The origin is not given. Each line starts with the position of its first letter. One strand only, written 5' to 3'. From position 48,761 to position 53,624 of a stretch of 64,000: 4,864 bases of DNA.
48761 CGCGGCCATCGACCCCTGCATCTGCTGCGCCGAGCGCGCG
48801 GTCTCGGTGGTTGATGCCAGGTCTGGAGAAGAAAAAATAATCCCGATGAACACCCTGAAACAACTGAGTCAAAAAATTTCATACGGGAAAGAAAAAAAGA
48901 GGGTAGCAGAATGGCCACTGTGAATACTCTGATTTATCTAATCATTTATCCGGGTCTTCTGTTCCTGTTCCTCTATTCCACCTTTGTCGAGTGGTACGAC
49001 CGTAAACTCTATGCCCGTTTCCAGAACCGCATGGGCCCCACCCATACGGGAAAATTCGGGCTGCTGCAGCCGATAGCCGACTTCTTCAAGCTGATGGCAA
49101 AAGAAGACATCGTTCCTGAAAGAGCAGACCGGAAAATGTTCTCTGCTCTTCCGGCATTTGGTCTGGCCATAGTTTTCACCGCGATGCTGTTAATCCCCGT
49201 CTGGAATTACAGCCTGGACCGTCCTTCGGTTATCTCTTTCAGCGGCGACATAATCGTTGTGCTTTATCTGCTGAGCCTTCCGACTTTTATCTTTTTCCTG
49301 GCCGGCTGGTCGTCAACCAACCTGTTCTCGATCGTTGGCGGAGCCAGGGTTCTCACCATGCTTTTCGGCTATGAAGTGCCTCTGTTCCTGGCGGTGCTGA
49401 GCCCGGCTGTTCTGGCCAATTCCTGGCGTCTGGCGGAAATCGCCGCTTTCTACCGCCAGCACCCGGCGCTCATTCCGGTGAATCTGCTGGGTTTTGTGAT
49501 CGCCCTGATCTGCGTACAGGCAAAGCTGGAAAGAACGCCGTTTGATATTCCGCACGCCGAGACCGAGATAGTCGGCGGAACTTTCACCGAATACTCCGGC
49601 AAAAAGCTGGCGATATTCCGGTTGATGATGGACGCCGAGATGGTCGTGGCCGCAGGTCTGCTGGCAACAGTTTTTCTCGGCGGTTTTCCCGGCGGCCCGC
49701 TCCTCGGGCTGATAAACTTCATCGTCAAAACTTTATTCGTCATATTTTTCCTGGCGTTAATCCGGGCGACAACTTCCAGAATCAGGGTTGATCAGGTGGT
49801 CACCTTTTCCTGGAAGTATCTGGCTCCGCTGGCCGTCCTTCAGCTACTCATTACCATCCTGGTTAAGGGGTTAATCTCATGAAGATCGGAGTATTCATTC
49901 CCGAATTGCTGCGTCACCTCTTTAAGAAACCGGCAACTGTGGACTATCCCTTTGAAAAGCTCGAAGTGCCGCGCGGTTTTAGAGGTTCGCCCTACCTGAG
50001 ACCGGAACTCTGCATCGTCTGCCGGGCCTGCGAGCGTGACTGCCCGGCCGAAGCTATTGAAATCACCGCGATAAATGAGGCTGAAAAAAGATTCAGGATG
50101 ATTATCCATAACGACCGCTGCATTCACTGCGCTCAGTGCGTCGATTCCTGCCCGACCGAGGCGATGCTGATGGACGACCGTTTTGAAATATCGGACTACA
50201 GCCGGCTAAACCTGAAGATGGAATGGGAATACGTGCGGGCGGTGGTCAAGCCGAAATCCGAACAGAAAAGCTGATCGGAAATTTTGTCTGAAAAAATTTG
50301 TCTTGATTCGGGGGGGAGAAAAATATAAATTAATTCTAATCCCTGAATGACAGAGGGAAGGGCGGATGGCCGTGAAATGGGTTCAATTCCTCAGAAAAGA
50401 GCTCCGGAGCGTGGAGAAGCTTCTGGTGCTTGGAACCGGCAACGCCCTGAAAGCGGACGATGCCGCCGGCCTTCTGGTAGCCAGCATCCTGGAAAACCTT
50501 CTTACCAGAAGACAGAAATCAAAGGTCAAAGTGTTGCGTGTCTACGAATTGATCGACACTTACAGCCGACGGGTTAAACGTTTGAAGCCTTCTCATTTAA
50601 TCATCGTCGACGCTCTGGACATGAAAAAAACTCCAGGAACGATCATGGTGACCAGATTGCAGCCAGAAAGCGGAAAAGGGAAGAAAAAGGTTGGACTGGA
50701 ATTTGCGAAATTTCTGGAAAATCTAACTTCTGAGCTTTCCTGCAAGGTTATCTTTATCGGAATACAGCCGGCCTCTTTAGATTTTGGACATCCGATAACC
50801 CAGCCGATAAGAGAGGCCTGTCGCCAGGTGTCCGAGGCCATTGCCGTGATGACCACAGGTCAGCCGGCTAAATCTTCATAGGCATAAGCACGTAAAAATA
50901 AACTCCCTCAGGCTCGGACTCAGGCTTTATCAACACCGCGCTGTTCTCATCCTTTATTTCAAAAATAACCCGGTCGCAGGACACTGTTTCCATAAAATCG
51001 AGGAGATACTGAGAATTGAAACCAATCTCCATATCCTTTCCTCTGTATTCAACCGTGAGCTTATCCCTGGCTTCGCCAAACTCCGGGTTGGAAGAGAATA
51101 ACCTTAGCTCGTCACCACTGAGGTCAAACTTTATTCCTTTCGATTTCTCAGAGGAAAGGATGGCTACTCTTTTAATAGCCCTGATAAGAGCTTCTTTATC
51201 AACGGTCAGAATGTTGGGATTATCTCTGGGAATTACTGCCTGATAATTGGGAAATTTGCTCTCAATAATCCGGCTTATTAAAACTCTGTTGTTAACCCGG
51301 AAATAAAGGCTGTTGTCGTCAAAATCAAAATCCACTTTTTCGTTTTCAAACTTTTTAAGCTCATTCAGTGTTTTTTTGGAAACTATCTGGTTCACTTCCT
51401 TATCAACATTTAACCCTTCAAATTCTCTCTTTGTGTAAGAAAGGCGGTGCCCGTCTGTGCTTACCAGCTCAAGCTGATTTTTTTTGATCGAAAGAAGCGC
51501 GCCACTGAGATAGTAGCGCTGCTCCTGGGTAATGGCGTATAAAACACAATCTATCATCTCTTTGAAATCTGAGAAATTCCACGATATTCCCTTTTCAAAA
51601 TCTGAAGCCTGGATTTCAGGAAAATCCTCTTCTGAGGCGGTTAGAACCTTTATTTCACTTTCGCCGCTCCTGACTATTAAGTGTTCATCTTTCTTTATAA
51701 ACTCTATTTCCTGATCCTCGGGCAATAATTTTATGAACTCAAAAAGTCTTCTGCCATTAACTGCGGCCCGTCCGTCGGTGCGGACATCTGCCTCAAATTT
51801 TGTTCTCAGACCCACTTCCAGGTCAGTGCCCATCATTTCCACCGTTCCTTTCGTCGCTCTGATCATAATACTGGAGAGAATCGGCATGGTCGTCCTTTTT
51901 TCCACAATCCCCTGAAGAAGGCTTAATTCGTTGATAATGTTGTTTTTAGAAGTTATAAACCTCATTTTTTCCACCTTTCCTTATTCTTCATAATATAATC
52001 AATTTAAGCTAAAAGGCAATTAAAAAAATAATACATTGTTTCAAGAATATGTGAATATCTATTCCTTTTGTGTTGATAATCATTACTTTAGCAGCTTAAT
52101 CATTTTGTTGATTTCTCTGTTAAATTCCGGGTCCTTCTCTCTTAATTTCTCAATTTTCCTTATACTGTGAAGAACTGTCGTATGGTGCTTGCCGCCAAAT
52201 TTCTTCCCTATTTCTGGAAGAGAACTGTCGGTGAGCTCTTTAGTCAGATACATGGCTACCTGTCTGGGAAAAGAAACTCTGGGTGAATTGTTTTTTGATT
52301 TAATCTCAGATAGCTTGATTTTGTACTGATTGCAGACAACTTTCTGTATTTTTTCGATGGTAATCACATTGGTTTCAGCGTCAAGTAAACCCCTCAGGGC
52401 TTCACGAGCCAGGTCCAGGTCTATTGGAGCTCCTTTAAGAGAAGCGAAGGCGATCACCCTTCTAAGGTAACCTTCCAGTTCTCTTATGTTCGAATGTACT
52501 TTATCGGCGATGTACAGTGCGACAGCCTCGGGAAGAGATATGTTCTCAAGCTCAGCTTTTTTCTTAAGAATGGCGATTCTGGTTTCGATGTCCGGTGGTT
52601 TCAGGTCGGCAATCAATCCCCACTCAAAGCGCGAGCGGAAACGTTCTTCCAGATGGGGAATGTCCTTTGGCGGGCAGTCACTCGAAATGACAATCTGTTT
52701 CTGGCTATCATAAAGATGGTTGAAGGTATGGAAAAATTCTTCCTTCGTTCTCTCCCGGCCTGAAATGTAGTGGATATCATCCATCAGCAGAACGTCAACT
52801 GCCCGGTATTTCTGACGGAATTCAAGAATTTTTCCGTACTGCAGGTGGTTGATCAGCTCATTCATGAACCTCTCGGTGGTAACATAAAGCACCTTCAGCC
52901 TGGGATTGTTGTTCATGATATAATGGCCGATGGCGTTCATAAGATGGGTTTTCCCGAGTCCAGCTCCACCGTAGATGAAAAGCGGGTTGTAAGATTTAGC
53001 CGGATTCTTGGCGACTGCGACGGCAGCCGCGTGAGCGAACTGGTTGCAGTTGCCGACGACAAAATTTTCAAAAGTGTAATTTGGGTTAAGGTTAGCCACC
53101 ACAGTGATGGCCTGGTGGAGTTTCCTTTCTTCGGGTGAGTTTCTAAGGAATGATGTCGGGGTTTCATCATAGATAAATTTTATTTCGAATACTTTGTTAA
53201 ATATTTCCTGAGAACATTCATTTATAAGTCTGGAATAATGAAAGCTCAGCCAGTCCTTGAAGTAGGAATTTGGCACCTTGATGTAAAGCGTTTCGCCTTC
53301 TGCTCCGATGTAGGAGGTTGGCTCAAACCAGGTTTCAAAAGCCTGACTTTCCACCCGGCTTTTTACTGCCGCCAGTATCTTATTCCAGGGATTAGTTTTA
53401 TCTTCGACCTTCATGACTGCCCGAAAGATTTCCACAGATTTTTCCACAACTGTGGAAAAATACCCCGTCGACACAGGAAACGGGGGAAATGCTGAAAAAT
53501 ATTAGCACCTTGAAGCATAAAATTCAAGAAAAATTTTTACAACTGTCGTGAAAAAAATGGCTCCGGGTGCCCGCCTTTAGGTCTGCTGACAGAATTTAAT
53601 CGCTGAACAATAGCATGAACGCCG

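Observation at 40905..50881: Group-4 [NiFe] hydrogenase with a complete complex-I-like set of 11 subunits (three antiporter-like subunits, NuoL-type lateral helix, NuoJ/K/A-like) and no known donor module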

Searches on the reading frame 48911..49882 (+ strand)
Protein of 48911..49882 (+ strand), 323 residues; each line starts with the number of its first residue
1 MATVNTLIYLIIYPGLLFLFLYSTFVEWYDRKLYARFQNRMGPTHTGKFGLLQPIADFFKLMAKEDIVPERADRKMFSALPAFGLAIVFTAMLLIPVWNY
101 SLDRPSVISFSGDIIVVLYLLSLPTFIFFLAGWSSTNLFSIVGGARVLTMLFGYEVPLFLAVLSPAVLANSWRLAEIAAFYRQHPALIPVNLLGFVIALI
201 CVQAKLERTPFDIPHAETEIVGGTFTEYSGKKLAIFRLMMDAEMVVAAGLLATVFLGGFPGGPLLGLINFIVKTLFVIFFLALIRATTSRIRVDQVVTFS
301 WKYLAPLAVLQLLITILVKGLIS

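Call 3: search_protein_families(library=pfam, proteins=[window:48911-49882:+], max_evalue=0.01)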
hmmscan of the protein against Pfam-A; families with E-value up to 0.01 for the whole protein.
window:48911-49882:+ (323 aa): 1 family
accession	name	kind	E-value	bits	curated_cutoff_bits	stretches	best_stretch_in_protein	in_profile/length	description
PF00146.26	NADHdh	-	8e-88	295.1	27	1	17-315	8-297/298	NADH dehydrogenase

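Call 4: search_protein_families(library=ncbifam, proteins=[window:48911-49882:+], max_evalue=0.01)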
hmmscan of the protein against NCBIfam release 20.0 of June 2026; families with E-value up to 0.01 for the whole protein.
window:48911-49882:+ (323 aa): 7 families
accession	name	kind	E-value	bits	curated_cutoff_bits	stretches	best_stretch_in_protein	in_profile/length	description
NF004741.0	PRK06076.1-2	equivalog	4.5e-80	269.4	305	1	6-320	20-334/337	NADH-quinone oxidoreductase subunit NuoH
NF004740.0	PRK06076.1-1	equivalog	2.9e-58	197.9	399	1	15-318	21-319/325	NADH-quinone oxidoreductase subunit NuoH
NF040610.1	F420_dehyd_FpoH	exception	7.8e-55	186.5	475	1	16-318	20-335/339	F420H2 dehydrogenase subunit FpoH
NF004744.0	PRK06076.1-5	equivalog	3.1e-53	181.2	542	2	26-259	48-280/372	NADH-quinone oxidoreductase subunit NuoH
NF004743.0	PRK06076.1-4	equivalog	3.2e-48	164.7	494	1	16-319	24-342/433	NADH-quinone oxidoreductase subunit NuoH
NF004745.0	PRK06076.1-6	equivalog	5.5e-44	150.8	450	1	16-315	23-329/341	NADH-quinone oxidoreductase subunit NuoH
NF004742.0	PRK06076.1-3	equivalog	6e-37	127.7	531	1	18-317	34-346/356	NADH-quinone oxidoreductase subunit NuoH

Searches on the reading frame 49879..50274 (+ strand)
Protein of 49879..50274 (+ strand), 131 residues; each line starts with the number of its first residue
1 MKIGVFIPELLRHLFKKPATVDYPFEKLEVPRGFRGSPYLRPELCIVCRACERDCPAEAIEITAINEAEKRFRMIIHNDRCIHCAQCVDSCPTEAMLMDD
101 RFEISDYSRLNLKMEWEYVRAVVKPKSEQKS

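Call 6: search_protein_families(library=pfam, proteins=[window:49879-50274:+], max_evalue=0.01)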
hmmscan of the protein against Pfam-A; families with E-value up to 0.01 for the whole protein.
window:49879-50274:+ (131 aa): 12 families
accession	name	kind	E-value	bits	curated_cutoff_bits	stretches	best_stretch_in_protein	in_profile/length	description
PF00037.32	Fer4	-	1.6e-12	47.1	21.1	2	75-95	2-22/24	4Fe-4S binding domain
PF12838.12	Fer4_7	-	1.3e-11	45.2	27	1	45-95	2-52/52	4Fe-4S dicluster domain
PF13237.11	Fer4_10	-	1.8e-11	44.2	25.5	2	74-98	2-22/53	4Fe-4S dicluster domain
PF13484.11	Fer4_16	-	1.3e-09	39.2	30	2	80-104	1-24/66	4Fe-4S double cluster binding domain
PF12837.12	Fer4_6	-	5.5e-09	36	25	2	79-95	7-23/24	4Fe-4S binding domain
PF13187.11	Fer4_9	-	9.9e-09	35.5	27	1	45-96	2-52/52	4Fe-4S dicluster domain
PF13183.11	Fer4_8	-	7.3e-08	33.3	27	1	79-109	3-32/68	4Fe-4S dicluster domain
PF12797.12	Fer4_2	-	1e-07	31.8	24.5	1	73-93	2-22/22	4Fe-4S binding domain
PF14697.11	Fer4_21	-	1.3e-07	32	35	1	43-98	6-59/59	4Fe-4S dicluster domain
PF13534.11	Fer4_17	-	6.4e-07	30.3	22.2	1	80-94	1-15/61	4Fe-4S dicluster domain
PF12800.12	Fer4_4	-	1.2e-06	28.8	24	1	79-93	2-16/17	4Fe-4S binding domain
PF25160.1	LdpA_Fe-S-bd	-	0.00011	22.3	27.6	1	49-96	7-43/49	LdpA Fe-S cluster-binding domain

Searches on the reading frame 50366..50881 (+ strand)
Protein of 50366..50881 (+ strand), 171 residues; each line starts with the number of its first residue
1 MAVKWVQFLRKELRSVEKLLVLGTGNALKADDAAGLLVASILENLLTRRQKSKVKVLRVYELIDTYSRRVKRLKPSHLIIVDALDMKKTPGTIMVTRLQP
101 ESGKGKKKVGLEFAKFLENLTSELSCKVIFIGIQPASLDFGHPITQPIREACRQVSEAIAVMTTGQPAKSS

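Call 6: search_protein_families(library=pfam, proteins=[window:50366-50881:+], max_evalue=0.01)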
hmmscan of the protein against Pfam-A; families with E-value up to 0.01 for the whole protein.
window:50366-50881:+ (171 aa): 1 family
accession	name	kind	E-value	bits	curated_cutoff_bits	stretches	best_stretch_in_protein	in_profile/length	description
PF01750.23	HycI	-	2.4e-09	37.6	23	1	72-159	35-127/130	Hydrogenase maturation protease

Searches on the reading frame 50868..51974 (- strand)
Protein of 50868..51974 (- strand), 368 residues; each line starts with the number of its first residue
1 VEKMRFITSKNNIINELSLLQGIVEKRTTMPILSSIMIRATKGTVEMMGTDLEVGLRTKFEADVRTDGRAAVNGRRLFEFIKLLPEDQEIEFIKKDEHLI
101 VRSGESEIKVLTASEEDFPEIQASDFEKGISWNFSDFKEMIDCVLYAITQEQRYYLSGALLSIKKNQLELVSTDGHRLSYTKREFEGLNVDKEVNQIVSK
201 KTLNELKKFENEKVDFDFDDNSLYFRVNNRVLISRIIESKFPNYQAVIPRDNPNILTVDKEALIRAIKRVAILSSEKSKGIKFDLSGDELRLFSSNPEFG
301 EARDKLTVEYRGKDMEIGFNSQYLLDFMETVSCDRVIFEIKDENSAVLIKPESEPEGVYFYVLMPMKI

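Call 6: search_protein_families(library=pfam, proteins=[window:50868-51974:-], max_evalue=0.01)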
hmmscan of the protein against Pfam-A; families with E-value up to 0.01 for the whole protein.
window:50868-51974:- (368 aa): 3 families
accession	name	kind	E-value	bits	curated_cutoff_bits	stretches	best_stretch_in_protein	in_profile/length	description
PF02768.20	DNA_pol3_beta_3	-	1.4e-28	99.6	27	1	246-366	2-120/121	DNA polymerase III beta subunit, C-terminal domain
PF00712.24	DNA_pol3_beta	-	9.1e-27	94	24.4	1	4-121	1-119/120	DNA polymerase III beta subunit, N-terminal domain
PF02767.21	DNA_pol3_beta_2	-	1e-21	77.8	27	1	136-243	6-116/116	DNA polymerase III beta subunit, central domain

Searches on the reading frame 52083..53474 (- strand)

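Call 6: search_protein_families(library=pfam, proteins=[window:52083-53474:-], max_evalue=0.01)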
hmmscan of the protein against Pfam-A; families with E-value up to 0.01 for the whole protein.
window:52083-53474:- (463 aa): 14 families
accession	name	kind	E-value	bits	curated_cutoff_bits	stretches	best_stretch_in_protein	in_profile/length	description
PF00308.24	Bac_DnaA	-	1e-70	237.6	23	1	129-289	1-161/162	Bacterial DnaA ATPAse domain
PF08299.17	Bac_DnaA_C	-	1.2e-30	105.8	31.5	1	373-441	1-69/69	Bacterial dnaA protein helix-turn-helix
PF11638.13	DnaA_N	-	1.6e-16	60.2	24.6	1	29-89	3-64/65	DnaA N-terminal domain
PF01695.23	IstB_IS21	-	7.4e-11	42.4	24.1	1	165-266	95-193/238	IstB-like ATP binding protein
PF00004.35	AAA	-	2.8e-05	25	21.2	1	166-281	2-125/131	ATPase family associated with various cellular activities (AAA)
PF13173.12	AAA_14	-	0.00013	22.4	27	1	163-263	3-95/129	AAA domain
PF03969.22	AFG1_ATPase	-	0.00092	18.7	27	0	154-211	53-106/361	AFG1-like ATPase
PF13401.12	AAA_22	-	0.0028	18.4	27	0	216-261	75-116/130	AAA domain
PF22688.2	Hda_lid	-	0.003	17.9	27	0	298-339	3-44/65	Hda, lid domain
PF13245.12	AAA_19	-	0.0048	17.5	25.1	1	160-209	9-59/134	AAA domain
PF00910.28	RNA_helicase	-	0.0057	17.6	21.5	0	166-263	2-83/105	RNA helicase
PF07693.20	KAP_NTPase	-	0.0061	16.3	20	0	160-199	18-57/293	KAP family P-loop domain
PF01637.24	ATPase_2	-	0.0077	16.5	33.2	0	161-200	19-56/225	ATPase domain predominantly from Archaea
PF00270.35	DEAD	-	0.0078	16.4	26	0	190-271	94-163/167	DEAD/DEAH box helicase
